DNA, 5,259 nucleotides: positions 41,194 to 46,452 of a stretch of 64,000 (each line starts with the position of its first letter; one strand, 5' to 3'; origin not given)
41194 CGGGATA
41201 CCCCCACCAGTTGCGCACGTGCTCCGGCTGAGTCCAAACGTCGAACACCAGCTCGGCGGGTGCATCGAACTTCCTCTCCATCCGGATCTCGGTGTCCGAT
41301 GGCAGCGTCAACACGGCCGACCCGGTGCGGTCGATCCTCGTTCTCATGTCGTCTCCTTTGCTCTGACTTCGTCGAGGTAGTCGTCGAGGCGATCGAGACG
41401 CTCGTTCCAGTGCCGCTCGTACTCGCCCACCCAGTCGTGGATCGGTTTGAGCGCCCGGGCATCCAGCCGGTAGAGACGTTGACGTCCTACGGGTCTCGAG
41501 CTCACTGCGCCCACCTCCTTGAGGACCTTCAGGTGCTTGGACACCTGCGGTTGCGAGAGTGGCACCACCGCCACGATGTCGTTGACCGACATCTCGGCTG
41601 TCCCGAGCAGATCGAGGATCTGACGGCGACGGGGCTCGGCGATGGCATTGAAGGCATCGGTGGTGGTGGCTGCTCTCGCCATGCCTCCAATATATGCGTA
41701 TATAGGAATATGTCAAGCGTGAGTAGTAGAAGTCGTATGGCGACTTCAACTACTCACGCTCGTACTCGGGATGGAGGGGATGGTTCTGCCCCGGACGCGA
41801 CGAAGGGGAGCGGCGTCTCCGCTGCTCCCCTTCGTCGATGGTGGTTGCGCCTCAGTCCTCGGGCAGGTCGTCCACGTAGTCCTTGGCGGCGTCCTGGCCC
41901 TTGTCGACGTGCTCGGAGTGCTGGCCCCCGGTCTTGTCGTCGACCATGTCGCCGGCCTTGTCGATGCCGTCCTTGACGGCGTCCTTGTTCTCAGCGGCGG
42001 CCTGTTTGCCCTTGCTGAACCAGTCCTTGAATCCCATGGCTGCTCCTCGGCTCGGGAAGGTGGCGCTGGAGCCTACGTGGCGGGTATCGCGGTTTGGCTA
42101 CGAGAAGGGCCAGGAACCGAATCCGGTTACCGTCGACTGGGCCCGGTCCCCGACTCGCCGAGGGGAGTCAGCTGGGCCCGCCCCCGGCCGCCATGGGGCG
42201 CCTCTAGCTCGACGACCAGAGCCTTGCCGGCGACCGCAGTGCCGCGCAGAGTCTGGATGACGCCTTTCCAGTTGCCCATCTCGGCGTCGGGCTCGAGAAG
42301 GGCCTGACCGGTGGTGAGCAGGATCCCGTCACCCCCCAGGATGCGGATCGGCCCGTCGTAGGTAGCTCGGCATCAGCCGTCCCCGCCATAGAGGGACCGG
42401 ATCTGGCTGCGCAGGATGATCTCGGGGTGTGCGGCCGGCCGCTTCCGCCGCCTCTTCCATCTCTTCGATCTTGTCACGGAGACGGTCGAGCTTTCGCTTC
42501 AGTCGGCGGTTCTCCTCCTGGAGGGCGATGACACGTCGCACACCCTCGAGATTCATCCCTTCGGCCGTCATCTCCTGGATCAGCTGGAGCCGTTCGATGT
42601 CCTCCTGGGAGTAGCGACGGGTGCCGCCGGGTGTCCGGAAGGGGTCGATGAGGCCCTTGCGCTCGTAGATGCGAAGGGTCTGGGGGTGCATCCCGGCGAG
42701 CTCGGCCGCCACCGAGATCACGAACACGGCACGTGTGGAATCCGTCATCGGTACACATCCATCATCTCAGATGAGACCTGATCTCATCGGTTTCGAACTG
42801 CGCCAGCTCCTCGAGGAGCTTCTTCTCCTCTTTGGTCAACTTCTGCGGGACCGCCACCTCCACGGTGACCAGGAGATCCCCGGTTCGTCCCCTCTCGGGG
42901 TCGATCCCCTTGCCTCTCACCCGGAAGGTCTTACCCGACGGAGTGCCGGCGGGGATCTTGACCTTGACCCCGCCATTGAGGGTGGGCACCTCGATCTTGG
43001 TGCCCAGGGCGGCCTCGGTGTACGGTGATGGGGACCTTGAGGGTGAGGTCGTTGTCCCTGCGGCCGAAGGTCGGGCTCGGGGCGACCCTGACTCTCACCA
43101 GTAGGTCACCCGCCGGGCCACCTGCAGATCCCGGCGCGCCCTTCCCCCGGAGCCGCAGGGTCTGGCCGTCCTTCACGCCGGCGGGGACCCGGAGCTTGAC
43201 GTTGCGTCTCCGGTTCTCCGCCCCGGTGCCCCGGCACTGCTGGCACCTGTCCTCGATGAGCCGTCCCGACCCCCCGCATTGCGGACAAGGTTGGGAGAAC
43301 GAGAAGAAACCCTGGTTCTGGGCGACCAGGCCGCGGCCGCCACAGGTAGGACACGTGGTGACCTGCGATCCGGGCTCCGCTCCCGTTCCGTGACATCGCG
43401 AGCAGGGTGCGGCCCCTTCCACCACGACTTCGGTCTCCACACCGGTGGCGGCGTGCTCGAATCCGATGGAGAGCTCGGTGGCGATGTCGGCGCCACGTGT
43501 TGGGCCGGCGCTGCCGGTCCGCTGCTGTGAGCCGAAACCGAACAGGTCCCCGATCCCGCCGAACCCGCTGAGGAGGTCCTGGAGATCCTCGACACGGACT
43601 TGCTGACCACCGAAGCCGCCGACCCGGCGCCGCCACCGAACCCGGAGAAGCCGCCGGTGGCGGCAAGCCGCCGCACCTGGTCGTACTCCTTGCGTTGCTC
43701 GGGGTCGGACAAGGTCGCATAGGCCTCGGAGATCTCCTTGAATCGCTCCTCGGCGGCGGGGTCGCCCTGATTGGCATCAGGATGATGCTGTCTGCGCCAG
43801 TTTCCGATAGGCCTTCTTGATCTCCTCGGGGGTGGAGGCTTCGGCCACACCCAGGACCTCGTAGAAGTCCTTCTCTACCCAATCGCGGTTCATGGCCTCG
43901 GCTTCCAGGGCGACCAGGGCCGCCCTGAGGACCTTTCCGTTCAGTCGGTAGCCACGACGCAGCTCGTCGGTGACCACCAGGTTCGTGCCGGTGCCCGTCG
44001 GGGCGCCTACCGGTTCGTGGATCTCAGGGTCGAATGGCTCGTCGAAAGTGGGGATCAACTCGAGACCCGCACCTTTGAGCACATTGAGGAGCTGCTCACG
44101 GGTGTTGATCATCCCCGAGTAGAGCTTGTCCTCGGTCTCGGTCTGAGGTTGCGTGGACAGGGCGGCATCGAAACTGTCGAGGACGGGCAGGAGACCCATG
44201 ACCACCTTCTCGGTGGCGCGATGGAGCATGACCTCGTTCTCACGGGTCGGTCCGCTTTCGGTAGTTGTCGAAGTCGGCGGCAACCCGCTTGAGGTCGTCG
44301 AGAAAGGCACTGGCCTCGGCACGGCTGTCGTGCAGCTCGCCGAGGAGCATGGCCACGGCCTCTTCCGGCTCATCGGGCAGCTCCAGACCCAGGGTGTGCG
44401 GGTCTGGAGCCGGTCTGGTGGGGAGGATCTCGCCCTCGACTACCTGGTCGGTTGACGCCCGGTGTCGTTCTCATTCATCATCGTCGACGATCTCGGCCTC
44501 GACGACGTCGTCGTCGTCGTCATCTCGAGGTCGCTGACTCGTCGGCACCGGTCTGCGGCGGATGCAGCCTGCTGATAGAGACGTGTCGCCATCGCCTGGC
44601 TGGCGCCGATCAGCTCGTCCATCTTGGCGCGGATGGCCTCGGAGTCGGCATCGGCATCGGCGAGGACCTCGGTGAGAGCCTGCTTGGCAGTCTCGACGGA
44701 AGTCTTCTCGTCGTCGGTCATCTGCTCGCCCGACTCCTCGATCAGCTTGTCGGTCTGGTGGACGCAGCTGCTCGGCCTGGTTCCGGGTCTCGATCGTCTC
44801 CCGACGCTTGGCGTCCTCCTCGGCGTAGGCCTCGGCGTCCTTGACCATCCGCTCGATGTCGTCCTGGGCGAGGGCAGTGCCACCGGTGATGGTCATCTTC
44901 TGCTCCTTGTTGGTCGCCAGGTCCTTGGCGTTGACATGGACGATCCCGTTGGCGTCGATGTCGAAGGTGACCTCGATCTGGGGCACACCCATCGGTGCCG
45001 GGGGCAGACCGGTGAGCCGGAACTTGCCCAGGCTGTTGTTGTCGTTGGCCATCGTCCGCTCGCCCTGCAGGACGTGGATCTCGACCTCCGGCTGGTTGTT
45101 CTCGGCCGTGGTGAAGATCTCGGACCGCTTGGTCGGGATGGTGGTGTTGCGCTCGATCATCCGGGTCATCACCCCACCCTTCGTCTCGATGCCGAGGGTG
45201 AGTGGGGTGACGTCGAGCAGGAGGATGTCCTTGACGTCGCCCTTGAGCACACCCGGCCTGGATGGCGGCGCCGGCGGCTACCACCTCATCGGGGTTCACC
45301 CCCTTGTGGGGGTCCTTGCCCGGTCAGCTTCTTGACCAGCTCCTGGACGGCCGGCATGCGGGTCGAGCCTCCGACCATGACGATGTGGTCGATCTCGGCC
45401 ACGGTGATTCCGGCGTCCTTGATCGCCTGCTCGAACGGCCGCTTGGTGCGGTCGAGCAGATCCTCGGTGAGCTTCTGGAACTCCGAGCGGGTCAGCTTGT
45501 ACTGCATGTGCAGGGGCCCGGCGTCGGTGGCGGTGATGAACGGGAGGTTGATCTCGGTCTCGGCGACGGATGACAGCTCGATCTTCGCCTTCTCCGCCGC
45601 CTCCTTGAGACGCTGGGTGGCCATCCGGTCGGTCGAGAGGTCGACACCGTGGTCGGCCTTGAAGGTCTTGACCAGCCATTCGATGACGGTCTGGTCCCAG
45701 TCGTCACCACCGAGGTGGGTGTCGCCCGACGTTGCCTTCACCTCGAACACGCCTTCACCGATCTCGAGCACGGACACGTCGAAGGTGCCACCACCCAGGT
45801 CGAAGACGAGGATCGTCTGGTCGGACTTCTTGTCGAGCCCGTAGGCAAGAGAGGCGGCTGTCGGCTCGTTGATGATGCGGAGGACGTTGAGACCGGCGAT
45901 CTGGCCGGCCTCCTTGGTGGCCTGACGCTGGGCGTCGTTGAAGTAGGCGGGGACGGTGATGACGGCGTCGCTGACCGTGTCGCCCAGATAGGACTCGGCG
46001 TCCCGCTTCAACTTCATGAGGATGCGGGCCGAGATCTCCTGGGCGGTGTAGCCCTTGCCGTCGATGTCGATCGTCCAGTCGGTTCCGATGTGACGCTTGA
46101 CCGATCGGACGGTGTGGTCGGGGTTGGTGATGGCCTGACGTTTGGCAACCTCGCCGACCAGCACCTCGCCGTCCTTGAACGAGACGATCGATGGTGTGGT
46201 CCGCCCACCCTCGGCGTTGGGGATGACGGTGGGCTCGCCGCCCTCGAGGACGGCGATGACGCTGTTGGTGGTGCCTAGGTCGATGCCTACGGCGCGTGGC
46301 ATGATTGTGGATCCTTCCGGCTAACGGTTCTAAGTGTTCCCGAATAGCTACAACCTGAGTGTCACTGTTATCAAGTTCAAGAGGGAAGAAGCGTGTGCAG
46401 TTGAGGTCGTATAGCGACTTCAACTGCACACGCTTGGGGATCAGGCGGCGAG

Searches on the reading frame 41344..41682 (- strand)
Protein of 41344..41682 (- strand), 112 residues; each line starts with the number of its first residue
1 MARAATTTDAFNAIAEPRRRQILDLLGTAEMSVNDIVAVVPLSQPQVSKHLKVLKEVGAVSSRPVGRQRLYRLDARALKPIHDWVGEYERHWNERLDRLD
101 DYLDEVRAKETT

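Call 20: find_encoding_contigs(protein=window:41344-41682:-, flank=10000, max_places=6)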
Protein window:41344-41682:- (112 aa): 1 contig read that carries it; 1 place shown.
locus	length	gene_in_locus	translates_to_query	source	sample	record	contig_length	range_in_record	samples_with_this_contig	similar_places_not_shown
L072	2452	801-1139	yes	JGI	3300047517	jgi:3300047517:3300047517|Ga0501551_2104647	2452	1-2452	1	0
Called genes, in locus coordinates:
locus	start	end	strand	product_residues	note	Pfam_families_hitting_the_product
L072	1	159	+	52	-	?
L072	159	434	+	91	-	-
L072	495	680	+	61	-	PF14013:MT0933_antitox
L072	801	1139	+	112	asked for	PF12840:HTH_20, PF01022:HTH_5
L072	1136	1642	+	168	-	PF10604:Polyketide_cyc2, PF08327:AHSA1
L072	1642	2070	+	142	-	PF00903:Glyoxalase (weak)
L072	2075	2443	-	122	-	PF08281:Sigma70_r4_2 (weak), PF00196:GerE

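Call 41: search_protein_families(library=pfam, proteins=[window:41344-41682:-])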
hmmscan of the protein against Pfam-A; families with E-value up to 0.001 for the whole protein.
window:41344-41682:- (112 aa): 4 families
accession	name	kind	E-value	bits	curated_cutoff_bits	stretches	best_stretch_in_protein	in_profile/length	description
PF01022.26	HTH_5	-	1.3e-11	44.6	22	1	17-61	2-46/47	Bacterial regulatory protein, arsR family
PF12840.13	HTH_20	-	5.5e-09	36.3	27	1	15-61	2-49/51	Helix-turn-helix domain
PF12802.13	MarR_2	-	0.00012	22.6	27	1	21-67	9-57/61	MarR family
PF21476.4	PF0610-like_N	-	0.00038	21.1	33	1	18-53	2-37/50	PF0610-like, N-terminal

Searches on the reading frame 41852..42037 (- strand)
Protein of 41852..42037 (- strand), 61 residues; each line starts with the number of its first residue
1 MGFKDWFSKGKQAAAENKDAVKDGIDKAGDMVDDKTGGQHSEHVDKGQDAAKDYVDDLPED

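Call 41: search_protein_families(library=pfam, proteins=[window:41852-42037:-])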
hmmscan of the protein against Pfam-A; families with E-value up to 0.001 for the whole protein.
window:41852-42037:- (61 aa): 1 family
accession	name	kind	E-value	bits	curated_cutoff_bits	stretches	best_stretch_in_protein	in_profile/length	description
PF14013.11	MT0933_antitox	-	1.4e-18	67.3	27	1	8-55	2-49/49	MT0933-like antitoxin protein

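Call 95: find_encoding_contigs(protein=window:41852-42037:-, flank=1200, max_places=10)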
Protein window:41852-42037:- (61 aa): no gene with exactly this product is on record in the collection.

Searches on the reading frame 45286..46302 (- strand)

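Call 41: search_protein_families(library=pfam, proteins=[window:45286-46302:-])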
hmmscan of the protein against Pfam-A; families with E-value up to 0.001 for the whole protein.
window:45286-46302:- (338 aa): 3 families
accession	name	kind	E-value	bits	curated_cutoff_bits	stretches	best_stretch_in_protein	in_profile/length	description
PF00012.26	HSP70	-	2.4e-154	515.2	20.6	1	4-333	1-356/599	Hsp70 protein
PF06723.19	MreB_Mbl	-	8.6e-16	58.1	27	1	4-326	3-296/327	MreB/Mbl protein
PF21523.3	ParM_N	-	0.0003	21.3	27.4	0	161-212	4-53/159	Plasmid segregation protein ParM, C-terminal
